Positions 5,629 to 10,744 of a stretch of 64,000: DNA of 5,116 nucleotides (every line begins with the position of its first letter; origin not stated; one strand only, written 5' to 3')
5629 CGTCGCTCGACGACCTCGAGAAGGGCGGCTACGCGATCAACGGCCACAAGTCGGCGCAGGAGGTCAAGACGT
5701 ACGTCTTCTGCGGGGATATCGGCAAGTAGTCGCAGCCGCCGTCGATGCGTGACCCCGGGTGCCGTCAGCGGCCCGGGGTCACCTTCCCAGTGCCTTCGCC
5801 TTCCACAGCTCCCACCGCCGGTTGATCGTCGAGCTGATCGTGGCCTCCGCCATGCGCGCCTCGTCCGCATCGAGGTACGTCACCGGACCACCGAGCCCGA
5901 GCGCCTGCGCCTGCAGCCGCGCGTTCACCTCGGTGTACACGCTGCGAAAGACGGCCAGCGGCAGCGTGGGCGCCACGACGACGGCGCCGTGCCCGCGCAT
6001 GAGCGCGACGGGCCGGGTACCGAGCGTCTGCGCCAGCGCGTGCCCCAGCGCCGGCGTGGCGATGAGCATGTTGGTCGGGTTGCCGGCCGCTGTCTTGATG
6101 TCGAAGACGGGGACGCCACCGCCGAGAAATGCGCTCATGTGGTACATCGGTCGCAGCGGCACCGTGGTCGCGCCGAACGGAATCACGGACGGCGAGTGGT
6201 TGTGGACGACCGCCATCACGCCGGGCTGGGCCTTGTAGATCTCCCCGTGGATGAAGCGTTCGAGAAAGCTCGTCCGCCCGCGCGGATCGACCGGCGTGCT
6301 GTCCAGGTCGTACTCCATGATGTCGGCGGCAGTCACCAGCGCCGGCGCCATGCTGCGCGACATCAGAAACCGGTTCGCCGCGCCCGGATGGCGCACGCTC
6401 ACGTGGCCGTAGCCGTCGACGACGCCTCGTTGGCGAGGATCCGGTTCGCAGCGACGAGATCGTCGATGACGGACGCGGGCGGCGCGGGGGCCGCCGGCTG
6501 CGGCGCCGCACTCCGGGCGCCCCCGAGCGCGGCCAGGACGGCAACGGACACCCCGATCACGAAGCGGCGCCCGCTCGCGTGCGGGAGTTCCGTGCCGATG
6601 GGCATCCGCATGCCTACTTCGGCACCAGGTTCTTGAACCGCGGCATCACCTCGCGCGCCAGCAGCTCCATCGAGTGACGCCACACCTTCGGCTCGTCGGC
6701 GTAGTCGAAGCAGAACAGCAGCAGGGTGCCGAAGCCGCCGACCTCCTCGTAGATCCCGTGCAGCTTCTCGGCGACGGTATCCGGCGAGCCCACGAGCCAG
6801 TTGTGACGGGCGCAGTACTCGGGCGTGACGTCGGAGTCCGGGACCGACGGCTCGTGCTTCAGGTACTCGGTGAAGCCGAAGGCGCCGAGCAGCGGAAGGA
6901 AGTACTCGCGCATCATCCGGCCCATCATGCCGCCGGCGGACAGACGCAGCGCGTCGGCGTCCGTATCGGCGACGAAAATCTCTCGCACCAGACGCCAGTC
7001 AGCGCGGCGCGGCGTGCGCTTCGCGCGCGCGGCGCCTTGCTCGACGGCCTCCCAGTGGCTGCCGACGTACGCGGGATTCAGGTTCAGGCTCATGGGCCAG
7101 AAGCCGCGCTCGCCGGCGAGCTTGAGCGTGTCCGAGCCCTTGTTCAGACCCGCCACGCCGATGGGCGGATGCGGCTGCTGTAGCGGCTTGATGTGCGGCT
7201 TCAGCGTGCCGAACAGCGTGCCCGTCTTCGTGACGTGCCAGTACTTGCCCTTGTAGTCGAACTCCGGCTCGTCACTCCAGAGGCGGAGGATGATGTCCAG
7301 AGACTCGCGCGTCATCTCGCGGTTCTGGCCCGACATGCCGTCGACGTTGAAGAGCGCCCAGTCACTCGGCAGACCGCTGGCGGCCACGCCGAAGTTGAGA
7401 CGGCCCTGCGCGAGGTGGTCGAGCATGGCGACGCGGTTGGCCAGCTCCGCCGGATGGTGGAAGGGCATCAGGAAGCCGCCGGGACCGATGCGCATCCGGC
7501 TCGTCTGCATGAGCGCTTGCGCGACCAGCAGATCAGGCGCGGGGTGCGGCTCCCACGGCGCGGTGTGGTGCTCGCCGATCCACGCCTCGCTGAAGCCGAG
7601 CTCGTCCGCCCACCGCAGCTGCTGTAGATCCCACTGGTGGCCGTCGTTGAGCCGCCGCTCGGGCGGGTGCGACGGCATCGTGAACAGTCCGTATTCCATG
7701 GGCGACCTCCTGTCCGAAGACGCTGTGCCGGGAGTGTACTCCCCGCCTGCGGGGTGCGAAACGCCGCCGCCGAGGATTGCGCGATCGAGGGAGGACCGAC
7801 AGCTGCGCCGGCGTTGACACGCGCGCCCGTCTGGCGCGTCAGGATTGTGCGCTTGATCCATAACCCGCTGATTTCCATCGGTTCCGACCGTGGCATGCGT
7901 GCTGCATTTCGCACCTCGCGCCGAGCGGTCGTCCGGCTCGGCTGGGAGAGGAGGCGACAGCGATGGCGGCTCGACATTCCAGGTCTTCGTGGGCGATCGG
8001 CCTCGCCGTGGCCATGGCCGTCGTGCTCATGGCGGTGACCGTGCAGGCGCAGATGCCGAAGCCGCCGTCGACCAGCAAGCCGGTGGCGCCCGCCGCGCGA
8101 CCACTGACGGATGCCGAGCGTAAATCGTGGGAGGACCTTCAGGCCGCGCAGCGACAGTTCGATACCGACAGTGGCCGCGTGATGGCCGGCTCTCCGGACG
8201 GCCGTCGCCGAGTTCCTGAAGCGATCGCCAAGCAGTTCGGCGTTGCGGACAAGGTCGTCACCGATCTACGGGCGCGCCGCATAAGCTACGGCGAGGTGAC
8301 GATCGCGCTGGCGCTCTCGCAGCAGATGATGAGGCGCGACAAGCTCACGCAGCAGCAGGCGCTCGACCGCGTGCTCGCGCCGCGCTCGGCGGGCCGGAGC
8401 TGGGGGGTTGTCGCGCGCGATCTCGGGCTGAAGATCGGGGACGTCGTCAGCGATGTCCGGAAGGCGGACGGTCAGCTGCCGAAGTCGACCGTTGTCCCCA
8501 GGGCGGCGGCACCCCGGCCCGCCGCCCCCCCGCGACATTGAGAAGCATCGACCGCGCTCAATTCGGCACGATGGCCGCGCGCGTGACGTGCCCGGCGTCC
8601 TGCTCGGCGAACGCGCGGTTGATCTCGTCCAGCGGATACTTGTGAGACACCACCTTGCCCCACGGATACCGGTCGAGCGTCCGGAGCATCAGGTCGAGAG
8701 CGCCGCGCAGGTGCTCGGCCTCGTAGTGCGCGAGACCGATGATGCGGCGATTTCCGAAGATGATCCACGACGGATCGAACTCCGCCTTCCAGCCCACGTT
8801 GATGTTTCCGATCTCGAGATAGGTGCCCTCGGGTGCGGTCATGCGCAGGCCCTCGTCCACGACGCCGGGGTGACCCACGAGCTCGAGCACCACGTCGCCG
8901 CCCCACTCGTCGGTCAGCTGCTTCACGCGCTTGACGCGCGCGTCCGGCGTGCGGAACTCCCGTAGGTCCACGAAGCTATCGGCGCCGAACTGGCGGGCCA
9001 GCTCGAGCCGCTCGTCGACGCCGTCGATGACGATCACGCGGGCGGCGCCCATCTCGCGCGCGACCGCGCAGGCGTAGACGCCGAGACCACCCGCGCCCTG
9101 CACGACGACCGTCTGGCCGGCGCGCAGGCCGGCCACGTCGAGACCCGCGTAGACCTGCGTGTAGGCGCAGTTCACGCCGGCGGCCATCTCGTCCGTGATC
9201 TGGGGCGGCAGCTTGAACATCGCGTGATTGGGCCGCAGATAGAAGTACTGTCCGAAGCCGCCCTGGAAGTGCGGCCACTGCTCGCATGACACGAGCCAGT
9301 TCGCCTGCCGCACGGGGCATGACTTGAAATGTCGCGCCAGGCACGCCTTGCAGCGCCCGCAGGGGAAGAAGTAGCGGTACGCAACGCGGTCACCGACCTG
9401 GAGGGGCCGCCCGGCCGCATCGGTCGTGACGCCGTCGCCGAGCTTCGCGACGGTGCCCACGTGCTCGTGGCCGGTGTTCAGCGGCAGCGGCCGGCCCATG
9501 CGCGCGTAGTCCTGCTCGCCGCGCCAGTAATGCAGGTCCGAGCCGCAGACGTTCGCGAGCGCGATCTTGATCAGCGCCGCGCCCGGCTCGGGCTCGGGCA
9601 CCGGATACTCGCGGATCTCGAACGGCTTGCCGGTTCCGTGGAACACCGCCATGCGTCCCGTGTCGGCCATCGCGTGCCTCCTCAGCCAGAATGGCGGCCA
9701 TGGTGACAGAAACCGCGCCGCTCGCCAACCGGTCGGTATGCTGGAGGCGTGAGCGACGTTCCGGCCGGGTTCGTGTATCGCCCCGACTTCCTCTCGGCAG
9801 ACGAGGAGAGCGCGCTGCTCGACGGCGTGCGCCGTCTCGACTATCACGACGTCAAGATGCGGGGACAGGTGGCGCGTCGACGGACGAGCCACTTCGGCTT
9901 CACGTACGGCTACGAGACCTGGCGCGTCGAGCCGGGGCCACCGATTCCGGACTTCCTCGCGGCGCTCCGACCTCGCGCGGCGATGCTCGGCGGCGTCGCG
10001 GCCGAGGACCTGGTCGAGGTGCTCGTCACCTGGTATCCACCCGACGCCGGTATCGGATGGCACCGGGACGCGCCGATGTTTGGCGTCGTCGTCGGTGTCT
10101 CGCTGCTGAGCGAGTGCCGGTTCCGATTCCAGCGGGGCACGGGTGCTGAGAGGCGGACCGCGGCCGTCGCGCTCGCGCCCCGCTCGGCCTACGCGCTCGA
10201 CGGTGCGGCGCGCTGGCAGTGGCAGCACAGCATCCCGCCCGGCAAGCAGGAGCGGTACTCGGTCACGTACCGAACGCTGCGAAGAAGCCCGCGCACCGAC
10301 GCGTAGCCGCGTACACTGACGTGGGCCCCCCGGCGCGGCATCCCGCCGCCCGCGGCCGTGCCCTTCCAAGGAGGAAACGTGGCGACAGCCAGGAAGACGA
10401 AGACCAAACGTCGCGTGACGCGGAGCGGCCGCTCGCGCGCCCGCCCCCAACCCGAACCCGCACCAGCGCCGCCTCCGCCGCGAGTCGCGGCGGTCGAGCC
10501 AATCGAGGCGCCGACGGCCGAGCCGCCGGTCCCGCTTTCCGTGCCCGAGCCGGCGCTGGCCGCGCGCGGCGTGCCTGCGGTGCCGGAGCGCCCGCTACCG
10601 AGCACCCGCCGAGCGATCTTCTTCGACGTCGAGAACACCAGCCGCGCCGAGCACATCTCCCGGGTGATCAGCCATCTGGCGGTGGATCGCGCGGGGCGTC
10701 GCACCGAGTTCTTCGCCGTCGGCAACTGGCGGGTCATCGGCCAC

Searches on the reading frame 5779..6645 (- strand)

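Call 67: search_protein_families(library=pfam, proteins=[window:5779-6645:-], max_evalue=0.00001)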
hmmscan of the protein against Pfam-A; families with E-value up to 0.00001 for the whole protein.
window:5779-6645:- (288 aa): 1 family
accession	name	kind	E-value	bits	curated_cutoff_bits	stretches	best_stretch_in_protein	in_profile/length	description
PF00596.27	Aldolase_II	-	4.1e-26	92.4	22.2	1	73-245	13-182/183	Class II Aldolase and Adducin N-terminal domain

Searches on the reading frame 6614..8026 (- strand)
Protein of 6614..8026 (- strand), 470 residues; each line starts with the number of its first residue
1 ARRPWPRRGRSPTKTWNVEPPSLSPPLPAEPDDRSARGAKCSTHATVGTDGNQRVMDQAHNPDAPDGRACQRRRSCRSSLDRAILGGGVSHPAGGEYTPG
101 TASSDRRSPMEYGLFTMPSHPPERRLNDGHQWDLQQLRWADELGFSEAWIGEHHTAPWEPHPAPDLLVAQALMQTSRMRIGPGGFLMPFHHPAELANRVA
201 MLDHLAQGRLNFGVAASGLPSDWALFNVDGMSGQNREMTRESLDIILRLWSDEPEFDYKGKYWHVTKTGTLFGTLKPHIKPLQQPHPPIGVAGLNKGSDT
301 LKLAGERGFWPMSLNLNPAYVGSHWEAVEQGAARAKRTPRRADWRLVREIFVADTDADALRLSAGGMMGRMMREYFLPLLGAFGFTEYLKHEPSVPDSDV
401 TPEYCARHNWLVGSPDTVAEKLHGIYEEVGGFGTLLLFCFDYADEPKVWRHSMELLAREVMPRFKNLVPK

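Call 67: search_protein_families(library=pfam, proteins=[window:6614-8026:-], max_evalue=0.00001)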
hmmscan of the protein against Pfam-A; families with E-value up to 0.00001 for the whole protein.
window:6614-8026:- (470 aa): 1 family
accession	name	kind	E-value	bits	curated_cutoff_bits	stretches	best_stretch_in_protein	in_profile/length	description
PF00296.26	Bac_luciferase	-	1.3e-45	156.5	27.9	1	110-430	1-311/314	Luciferase-like monooxygenase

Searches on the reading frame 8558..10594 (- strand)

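Call 67: search_protein_families(library=pfam, proteins=[window:8558-10594:-], max_evalue=0.00001)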
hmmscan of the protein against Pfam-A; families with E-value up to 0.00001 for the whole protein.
window:8558-10594:- (678 aa): 4 families
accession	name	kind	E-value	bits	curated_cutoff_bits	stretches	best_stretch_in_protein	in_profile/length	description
PF00107.32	ADH_zinc_N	-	2.7e-23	82.8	31.8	1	503-636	1-127/129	Zinc-binding dehydrogenase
PF08240.17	ADH_N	-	2.8e-19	69.8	23.5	1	337-463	2-103/104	Alcohol dehydrogenase GroES-like domain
PF16912.11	Glu_dehyd_C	-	5.1e-10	39.6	34.9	1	494-666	32-202/211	Glucose dehydrogenase C-terminus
PF13602.12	ADH_zinc_N_2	-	3.6e-06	28.4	27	1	537-671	2-129/134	Zinc-binding dehydrogenase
